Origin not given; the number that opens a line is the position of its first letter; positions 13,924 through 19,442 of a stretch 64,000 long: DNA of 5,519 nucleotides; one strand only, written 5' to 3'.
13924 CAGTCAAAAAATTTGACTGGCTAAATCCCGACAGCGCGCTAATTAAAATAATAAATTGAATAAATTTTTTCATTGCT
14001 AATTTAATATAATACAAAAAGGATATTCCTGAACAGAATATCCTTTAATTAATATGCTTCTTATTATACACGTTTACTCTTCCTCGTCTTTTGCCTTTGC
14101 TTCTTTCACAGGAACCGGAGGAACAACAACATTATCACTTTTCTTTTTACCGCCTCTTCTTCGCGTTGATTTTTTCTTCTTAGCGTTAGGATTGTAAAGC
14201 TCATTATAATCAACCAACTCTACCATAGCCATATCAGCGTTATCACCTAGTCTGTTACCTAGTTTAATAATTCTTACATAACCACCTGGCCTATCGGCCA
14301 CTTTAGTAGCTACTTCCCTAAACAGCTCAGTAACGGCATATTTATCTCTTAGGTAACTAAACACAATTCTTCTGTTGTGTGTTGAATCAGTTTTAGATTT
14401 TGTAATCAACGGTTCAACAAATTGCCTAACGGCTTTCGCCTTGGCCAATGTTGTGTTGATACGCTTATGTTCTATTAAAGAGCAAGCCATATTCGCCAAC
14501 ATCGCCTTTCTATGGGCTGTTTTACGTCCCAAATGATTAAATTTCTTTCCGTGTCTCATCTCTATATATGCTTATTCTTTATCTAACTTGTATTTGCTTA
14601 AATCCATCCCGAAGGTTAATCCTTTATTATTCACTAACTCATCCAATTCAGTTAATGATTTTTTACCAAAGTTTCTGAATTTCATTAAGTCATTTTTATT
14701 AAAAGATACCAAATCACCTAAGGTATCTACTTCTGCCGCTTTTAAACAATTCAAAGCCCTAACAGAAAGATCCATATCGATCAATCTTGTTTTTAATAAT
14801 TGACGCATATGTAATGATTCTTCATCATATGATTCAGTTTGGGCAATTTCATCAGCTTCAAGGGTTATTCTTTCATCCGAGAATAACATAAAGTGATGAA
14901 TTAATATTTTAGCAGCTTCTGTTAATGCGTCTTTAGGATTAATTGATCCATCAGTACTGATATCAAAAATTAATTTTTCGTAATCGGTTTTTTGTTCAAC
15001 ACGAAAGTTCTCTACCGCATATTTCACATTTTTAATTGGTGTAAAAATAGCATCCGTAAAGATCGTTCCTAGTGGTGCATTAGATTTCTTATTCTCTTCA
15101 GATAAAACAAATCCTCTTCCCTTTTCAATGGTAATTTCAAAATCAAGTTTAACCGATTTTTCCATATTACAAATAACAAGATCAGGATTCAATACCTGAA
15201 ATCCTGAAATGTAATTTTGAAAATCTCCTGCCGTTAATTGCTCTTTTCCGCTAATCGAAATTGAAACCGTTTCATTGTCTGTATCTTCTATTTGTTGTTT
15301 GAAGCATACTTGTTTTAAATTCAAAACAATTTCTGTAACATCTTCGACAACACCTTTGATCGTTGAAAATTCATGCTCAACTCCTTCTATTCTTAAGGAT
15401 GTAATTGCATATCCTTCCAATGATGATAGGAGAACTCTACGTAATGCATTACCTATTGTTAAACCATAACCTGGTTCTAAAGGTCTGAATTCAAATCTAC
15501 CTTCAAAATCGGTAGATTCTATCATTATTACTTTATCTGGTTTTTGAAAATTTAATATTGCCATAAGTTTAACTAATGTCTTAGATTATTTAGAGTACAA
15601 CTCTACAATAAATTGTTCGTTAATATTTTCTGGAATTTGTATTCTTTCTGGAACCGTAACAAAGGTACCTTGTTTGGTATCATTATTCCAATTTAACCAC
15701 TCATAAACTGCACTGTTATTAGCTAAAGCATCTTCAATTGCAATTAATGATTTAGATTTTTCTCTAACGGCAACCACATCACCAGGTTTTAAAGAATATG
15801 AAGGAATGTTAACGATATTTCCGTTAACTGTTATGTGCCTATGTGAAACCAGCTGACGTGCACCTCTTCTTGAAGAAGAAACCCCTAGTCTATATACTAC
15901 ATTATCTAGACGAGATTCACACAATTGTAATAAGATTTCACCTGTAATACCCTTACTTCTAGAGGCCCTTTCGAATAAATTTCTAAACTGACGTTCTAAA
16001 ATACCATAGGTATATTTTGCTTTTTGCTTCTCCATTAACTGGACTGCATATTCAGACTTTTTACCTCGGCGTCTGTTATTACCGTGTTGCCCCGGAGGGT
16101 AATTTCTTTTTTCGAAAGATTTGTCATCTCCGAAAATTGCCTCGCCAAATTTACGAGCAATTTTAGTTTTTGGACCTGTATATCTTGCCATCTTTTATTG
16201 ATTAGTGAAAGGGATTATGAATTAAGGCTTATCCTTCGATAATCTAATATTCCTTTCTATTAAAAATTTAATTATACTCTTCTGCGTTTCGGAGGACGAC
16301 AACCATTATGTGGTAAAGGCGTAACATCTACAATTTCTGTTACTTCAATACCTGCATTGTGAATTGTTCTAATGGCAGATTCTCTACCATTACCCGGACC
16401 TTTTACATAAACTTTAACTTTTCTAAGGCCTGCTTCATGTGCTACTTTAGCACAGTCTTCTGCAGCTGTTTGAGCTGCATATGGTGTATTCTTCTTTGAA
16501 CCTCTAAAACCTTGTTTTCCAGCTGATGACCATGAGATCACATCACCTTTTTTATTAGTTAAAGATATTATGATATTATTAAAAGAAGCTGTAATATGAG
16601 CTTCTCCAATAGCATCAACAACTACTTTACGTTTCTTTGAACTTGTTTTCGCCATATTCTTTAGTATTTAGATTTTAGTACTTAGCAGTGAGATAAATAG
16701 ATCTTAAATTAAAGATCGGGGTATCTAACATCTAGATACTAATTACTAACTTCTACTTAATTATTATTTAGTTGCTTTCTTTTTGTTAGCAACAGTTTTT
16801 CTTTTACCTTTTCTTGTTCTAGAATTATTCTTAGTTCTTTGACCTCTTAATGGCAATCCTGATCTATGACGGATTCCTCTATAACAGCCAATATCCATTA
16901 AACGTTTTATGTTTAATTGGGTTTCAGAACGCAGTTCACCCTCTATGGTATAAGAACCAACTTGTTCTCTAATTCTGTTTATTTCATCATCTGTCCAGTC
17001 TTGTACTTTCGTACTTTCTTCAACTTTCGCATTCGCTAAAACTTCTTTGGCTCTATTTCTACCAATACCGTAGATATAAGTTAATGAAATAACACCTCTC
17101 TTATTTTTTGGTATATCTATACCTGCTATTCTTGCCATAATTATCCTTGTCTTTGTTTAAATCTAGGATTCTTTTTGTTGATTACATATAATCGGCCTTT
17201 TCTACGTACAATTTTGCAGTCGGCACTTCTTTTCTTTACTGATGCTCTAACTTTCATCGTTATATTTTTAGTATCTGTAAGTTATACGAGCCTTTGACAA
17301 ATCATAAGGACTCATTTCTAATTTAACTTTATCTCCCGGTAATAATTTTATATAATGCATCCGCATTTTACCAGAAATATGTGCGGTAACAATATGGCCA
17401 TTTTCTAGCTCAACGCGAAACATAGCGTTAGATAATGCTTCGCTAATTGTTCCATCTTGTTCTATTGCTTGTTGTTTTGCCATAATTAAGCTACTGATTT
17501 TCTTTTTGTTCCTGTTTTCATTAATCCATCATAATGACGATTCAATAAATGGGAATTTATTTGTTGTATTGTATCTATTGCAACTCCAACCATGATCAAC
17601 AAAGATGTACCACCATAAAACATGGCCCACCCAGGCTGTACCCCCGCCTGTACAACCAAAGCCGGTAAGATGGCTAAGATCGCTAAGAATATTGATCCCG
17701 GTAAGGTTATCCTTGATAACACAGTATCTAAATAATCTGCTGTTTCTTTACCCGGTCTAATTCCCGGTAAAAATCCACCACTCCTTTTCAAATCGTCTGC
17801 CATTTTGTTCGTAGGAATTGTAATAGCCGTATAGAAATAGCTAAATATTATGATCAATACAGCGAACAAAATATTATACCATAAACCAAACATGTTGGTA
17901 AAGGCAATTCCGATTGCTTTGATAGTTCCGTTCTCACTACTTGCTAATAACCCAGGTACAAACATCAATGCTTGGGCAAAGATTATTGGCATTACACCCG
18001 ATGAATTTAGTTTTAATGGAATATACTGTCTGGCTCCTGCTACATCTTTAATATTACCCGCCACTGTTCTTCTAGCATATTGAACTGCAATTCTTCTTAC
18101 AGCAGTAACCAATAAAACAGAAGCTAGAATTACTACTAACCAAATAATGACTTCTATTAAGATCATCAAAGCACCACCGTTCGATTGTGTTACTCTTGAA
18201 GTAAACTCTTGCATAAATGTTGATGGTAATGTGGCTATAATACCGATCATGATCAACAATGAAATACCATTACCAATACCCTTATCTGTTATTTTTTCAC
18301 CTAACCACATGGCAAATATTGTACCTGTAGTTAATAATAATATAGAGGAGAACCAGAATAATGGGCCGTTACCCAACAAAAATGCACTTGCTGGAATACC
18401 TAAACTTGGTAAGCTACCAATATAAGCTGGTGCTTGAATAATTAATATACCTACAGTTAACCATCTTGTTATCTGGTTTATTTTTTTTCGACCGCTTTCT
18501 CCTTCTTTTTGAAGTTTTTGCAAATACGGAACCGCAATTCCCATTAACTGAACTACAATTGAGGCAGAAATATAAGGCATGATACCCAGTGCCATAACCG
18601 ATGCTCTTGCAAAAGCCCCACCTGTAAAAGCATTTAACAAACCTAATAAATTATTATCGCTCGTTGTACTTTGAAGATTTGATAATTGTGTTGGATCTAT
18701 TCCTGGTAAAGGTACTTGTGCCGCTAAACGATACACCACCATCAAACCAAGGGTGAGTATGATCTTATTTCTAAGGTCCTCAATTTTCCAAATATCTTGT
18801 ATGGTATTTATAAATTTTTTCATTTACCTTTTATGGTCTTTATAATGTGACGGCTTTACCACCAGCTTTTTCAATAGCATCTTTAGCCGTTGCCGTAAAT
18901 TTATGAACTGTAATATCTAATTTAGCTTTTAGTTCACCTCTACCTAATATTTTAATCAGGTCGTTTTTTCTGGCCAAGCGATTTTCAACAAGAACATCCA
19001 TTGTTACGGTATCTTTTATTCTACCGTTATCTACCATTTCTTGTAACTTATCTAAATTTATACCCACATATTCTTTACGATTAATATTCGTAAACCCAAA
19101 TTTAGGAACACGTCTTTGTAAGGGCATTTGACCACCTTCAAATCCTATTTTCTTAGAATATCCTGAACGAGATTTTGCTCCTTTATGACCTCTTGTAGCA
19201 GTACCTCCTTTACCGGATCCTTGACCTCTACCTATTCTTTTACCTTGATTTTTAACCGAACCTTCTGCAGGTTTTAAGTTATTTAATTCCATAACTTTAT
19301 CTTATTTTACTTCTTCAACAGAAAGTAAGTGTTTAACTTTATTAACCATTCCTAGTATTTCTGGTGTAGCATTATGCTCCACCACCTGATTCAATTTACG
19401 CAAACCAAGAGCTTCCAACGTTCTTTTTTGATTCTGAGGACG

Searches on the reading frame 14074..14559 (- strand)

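Call 82: search_protein_families(library=pfam, proteins=[window:14074-14559:-], max_evalue=1e-8)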
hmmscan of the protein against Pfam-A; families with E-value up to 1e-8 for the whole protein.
window:14074-14559:- (161 aa): 1 family
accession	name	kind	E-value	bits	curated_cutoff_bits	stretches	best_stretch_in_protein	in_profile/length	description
PF01196.24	Ribosomal_L17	-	3.7e-37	127.5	27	1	20-116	1-97/97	Ribosomal protein L17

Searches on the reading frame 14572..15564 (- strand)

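Call 82: search_protein_families(library=pfam, proteins=[window:14572-15564:-], max_evalue=1e-8)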
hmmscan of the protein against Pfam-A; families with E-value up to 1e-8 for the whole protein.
window:14572-15564:- (330 aa): 3 families
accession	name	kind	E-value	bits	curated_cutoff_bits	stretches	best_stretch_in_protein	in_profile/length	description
PF01000.31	RNA_pol_A_bac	-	3.3e-30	105.2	33.9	1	58-175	2-119/119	RNA polymerase Rpb3/RpoA insert domain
PF01193.29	RNA_pol_L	-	3.2e-27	94.5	24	1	27-225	1-74/74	RNA polymerase Rpb3/Rpb11 dimerisation domain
PF03118.21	RNA_pol_A_CTD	-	2.8e-21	75.4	23.8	1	248-311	2-65/67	Bacterial RNA polymerase, alpha chain C terminal domain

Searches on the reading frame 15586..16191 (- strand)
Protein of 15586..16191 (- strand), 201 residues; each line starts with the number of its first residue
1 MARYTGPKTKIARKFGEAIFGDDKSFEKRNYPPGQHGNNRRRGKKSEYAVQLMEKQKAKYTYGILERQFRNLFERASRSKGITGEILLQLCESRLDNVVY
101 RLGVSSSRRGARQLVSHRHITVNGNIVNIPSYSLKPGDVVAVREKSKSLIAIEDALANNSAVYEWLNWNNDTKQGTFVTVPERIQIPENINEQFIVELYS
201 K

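Call 82: search_protein_families(library=pfam, proteins=[window:15586-16191:-], max_evalue=1e-8)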
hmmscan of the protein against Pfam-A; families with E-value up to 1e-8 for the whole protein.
window:15586-16191:- (201 aa): 2 families
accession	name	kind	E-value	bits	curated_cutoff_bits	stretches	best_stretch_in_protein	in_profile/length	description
PF00163.24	Ribosomal_S4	-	1.8e-30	105.9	23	1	3-92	1-95/95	Ribosomal protein S4/S9 N-terminal domain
PF01479.30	S4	-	3.8e-20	71.8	22.8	1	94-140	2-48/48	S4 domain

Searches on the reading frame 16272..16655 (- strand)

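Call 82: search_protein_families(library=pfam, proteins=[window:16272-16655:-], max_evalue=1e-8)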
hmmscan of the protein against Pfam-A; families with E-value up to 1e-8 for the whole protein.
window:16272-16655:- (127 aa): 1 family
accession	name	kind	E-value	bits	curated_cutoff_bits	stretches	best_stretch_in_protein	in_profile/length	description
PF00411.24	Ribosomal_S11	-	3.5e-44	150.2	25.1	1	17-126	1-110/110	Ribosomal protein S11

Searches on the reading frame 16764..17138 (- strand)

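Call 82: search_protein_families(library=pfam, proteins=[window:16764-17138:-], max_evalue=1e-8)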
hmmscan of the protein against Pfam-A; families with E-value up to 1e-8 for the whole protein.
window:16764-17138:- (124 aa): 1 family
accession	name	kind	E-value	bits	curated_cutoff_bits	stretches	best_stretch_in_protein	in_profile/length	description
PF00416.27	Ribosomal_S13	-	1.3e-32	113.3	31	2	62-108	82-128/128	Ribosomal protein S13/S18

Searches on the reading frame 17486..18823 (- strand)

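Call 45: search_protein_families(library=pfam, proteins=[window:17486-18823:-], max_evalue=0.00001)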
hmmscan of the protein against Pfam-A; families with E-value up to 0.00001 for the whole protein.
window:17486-18823:- (445 aa): 1 family
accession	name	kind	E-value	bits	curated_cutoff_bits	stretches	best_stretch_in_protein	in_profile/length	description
PF00344.25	SecY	-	8.2e-106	354.2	32.2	1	75-419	1-306/306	SecY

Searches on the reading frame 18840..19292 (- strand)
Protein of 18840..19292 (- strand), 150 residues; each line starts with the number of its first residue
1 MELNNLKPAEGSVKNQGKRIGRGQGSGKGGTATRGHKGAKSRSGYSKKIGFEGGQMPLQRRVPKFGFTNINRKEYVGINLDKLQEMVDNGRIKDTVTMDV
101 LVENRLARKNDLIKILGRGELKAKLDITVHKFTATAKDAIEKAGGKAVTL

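Call 82: search_protein_families(library=pfam, proteins=[window:18840-19292:-], max_evalue=1e-8)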
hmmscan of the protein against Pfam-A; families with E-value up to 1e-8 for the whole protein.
window:18840-19292:- (150 aa): 1 family
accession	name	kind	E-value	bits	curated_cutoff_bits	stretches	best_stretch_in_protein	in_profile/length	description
PF00828.25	Ribosomal_L27A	-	1.3e-23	83.6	21.5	1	78-148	2-72/72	Ribosomal proteins 50S-L15, 50S-L18e, 60S-L27A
